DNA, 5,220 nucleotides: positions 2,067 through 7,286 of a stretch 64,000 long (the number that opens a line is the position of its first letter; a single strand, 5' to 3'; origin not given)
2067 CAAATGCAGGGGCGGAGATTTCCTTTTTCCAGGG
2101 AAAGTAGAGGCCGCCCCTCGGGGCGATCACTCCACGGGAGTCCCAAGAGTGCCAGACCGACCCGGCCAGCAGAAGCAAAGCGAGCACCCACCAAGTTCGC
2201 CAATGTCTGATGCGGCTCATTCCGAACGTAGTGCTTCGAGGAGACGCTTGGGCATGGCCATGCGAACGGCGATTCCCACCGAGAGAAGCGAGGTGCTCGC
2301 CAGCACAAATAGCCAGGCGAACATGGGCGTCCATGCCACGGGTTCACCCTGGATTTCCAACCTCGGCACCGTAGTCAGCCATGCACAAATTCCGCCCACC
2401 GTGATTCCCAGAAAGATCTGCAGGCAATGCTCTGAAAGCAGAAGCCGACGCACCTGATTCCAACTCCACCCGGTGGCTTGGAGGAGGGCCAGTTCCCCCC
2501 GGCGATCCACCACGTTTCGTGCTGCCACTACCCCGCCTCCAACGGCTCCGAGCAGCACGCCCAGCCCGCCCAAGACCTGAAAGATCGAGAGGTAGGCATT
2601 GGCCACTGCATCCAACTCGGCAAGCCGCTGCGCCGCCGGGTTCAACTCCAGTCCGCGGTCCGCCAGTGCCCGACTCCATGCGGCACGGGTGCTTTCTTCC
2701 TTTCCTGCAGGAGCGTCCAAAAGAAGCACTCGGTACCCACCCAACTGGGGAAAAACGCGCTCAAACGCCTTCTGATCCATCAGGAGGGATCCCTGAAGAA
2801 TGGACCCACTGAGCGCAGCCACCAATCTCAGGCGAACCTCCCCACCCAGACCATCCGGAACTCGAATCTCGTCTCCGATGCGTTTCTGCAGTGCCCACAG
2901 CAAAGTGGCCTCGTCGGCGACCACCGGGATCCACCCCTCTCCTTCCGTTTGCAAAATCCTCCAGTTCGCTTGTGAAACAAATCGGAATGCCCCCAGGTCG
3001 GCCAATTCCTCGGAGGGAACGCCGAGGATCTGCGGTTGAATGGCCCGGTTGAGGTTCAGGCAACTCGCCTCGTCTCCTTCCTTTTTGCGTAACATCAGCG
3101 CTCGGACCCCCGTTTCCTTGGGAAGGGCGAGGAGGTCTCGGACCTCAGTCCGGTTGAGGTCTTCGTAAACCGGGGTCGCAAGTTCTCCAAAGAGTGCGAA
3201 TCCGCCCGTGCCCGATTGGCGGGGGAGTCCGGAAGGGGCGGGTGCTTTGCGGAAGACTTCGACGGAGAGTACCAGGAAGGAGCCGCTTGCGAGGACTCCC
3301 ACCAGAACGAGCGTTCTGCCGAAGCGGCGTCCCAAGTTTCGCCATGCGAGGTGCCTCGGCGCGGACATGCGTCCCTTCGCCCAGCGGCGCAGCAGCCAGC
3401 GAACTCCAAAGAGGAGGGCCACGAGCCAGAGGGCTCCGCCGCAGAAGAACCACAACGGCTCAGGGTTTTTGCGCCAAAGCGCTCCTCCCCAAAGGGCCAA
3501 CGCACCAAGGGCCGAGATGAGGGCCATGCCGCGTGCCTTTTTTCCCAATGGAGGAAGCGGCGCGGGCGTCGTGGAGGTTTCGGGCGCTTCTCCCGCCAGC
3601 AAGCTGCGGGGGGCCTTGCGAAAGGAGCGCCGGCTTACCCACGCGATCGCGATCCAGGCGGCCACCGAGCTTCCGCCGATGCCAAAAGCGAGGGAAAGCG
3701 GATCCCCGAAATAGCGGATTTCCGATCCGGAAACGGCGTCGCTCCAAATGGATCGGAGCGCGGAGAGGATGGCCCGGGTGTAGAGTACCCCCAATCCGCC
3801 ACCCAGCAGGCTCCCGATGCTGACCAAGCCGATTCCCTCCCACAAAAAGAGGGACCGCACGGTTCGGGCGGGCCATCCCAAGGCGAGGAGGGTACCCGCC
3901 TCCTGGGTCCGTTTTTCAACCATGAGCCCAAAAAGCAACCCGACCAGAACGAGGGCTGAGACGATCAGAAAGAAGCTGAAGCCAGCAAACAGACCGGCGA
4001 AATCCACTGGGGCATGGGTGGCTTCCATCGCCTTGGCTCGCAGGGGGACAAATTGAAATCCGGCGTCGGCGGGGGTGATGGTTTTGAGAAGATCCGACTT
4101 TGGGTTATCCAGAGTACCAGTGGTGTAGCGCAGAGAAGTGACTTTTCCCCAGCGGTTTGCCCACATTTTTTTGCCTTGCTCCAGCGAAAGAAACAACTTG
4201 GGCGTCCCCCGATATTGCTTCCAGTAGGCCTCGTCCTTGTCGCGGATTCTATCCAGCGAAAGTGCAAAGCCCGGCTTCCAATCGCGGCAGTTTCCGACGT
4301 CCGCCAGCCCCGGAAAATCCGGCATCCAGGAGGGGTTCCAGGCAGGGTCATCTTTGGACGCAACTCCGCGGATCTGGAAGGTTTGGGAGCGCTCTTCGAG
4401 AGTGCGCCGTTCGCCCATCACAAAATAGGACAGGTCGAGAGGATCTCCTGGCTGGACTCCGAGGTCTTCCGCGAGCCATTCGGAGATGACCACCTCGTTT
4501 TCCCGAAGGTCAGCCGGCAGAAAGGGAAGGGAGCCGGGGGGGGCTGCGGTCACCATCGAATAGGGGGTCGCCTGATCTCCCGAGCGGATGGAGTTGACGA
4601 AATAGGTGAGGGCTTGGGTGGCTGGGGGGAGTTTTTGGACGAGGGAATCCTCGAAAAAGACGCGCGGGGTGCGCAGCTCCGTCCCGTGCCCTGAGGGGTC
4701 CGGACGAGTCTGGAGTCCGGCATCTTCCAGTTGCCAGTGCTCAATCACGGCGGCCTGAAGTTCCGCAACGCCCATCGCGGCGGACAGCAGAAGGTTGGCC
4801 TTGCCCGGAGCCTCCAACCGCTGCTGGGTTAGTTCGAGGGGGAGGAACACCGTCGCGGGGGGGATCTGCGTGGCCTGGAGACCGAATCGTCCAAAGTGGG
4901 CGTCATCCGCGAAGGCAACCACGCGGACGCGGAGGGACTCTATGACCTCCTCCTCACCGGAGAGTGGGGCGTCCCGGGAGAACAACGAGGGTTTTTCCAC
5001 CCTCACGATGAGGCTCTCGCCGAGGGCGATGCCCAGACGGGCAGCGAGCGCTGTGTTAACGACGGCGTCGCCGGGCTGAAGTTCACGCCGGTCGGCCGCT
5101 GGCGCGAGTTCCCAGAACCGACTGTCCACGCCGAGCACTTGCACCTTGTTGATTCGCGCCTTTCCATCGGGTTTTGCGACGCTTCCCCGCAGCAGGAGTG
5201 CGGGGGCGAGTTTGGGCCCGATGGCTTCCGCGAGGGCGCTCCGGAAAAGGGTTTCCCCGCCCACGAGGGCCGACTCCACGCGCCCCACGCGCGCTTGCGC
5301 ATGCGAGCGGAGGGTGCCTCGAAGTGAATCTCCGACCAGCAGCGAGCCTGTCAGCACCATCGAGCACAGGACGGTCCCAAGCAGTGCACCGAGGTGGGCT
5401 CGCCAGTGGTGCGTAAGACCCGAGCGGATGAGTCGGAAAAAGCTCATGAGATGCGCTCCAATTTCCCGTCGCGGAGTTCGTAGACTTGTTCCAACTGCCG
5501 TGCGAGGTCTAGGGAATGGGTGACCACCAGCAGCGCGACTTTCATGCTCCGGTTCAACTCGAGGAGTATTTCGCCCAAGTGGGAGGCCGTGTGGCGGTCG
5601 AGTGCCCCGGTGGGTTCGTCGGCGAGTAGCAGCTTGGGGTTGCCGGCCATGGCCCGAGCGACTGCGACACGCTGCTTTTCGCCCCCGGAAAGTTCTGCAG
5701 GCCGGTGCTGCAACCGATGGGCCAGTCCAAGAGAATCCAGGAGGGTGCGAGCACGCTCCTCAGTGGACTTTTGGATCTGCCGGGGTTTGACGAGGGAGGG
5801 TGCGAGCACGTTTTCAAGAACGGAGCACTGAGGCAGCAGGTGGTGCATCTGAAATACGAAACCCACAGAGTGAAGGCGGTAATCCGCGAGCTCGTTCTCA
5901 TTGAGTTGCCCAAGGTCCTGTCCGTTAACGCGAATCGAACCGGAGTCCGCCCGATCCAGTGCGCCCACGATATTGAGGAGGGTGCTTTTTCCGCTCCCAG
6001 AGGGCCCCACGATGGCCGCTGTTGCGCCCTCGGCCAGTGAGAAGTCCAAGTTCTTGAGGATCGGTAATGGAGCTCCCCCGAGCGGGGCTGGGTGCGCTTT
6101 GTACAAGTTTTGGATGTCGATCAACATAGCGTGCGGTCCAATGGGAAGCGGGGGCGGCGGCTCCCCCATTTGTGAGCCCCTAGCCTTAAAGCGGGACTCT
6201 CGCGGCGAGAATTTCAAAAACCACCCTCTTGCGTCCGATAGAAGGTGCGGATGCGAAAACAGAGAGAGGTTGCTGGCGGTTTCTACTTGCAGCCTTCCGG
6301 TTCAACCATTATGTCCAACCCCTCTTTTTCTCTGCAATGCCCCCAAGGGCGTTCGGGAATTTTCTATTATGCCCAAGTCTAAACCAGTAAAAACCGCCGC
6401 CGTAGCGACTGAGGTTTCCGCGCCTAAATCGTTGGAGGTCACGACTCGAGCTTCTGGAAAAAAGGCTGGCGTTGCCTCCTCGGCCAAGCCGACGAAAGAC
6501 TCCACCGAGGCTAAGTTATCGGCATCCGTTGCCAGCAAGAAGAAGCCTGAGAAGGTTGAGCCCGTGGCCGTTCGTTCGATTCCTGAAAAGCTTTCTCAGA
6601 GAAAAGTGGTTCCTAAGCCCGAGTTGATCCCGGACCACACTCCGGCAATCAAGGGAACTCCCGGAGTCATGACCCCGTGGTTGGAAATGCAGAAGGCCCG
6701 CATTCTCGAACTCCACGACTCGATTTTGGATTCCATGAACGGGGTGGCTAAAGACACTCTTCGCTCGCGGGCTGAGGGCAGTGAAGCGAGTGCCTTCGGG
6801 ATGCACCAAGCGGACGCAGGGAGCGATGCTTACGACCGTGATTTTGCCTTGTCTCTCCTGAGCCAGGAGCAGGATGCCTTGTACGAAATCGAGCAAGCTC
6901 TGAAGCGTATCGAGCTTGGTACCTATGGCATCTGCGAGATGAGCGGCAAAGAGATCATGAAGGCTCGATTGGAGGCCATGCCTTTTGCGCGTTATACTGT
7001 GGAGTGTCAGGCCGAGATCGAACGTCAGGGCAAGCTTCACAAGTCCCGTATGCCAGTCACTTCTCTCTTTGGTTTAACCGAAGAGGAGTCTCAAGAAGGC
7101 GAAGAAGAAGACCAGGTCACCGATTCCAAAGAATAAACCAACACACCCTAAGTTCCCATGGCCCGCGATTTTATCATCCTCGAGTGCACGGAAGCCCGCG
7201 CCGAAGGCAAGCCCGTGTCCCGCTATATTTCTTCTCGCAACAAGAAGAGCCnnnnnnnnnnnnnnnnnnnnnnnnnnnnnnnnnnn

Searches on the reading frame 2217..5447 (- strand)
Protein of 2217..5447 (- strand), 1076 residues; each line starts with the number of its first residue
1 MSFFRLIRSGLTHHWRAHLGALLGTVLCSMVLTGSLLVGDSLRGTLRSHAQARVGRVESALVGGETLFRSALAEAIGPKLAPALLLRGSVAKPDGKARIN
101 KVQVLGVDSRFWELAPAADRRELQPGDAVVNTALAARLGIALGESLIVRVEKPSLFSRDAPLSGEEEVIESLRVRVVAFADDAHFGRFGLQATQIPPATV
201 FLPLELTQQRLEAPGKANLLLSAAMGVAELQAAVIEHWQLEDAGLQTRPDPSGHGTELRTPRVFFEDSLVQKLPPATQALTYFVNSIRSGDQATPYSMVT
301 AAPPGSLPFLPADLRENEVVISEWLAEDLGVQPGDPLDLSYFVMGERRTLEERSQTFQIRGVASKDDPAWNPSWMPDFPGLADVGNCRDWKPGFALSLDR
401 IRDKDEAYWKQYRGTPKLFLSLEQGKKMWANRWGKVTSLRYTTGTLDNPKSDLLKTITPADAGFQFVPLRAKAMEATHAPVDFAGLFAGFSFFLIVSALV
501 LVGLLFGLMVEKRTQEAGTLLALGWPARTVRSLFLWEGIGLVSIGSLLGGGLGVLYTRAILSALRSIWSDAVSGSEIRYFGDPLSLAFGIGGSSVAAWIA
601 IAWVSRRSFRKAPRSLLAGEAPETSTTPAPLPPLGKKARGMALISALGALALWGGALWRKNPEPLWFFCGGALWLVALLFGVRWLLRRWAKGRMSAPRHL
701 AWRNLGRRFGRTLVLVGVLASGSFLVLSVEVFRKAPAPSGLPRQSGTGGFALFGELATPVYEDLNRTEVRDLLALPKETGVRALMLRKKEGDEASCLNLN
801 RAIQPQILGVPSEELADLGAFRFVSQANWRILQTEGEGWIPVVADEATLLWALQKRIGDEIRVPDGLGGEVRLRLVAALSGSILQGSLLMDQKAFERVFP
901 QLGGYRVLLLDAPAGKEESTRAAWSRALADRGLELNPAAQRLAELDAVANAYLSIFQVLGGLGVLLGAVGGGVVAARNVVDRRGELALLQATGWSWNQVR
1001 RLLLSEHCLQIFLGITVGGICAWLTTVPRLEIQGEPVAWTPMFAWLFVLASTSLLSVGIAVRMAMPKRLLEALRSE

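Call 42: search_protein_families(library=pfam, proteins=[window:2217-5447:-], max_evalue=0.00001)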
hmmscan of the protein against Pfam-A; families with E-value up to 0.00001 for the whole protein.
window:2217-5447:- (1076 aa): 1 family
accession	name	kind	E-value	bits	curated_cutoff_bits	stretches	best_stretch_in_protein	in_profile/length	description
PF02687.27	FtsX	-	1.3e-16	61.2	25.5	1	490-612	3-119/120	FtsX-like permease C-terminal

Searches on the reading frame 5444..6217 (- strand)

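Call 42: search_protein_families(library=pfam, proteins=[window:5444-6217:-], max_evalue=0.00001)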
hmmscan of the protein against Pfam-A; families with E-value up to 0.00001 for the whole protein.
window:5444-6217:- (257 aa): 3 families
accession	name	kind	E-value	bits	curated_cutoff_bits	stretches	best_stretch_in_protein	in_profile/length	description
PF00005.33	ABC_tran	-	1e-34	120.5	25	1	54-203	1-136/137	ABC transporter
PF02463.25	SMC_N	-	5.2e-07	29.8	40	1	66-249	26-212/220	RecF/RecN/SMC N terminal domain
PF13304.12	AAA_21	-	9.5e-06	26.3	27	0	67-90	2-25/304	AAA domain, putative AbiEii toxin, Type IV TA system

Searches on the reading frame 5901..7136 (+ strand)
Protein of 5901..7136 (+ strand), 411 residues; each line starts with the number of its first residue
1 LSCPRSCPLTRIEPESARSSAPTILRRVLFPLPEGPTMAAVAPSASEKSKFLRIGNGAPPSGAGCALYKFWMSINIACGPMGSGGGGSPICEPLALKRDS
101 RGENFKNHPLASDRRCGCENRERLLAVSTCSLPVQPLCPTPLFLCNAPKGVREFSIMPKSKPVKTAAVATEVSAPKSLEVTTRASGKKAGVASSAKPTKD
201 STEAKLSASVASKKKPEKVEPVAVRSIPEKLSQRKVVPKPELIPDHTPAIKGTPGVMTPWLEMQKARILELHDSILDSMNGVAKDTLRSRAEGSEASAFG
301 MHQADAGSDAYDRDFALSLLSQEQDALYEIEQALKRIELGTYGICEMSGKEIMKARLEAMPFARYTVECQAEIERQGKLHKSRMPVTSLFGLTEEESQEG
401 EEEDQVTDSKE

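Call 90: search_protein_families(library=pfam, proteins=[window:5901-7136:+], max_evalue=0.00001)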
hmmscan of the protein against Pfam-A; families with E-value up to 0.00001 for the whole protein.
window:5901-7136:+ (411 aa): 1 family
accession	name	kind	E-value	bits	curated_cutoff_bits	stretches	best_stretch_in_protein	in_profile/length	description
PF01258.23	zf-dskA_traR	-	2.3e-13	50.3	24.9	1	340-375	1-36/36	Prokaryotic dksA/traR C4-type zinc finger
